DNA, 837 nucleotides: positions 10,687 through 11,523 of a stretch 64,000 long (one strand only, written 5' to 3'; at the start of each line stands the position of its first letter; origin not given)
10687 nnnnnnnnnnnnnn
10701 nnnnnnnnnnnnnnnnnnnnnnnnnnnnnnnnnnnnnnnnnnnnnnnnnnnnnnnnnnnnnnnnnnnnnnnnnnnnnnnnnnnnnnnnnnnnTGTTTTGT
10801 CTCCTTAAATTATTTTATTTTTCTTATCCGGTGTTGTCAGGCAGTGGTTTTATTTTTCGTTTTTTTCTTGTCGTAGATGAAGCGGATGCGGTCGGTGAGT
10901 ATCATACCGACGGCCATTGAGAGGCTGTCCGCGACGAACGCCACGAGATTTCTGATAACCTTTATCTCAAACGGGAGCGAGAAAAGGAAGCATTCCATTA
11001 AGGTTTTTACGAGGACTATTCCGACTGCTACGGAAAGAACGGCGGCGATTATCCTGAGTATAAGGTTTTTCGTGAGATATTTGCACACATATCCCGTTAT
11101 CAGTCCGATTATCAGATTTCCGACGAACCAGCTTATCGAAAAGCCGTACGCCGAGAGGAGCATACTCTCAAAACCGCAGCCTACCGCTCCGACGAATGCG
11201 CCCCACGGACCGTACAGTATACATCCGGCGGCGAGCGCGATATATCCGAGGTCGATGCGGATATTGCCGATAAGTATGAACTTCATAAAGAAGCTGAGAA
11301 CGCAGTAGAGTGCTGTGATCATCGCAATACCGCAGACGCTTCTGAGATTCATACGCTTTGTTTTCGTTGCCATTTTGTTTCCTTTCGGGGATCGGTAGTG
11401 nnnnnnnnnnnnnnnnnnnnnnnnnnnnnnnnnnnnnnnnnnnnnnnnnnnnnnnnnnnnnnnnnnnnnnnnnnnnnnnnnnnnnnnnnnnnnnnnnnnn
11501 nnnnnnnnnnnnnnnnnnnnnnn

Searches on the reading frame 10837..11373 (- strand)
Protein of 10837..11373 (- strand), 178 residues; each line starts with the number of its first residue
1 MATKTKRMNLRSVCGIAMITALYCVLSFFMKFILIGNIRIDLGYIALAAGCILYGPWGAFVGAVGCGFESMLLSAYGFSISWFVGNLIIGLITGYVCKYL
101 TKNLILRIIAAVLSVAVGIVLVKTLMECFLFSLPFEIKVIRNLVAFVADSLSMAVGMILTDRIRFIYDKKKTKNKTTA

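Call 46: search_protein_families(library=pfam, proteins=[window:10837-11373:-], max_evalue=0.00001)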
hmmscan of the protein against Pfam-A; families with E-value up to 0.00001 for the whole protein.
window:10837-11373:- (178 aa): 2 families
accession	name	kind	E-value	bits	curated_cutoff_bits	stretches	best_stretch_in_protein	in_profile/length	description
PF07155.17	ECF-ribofla_trS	-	2.1e-14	54.4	26.7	1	9-158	3-164/172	ECF-type riboflavin transporter, S component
PF12822.12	ECF_trnsprt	-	1.5e-07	32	30.7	1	16-153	6-145/169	ECF transporter, substrate-specific component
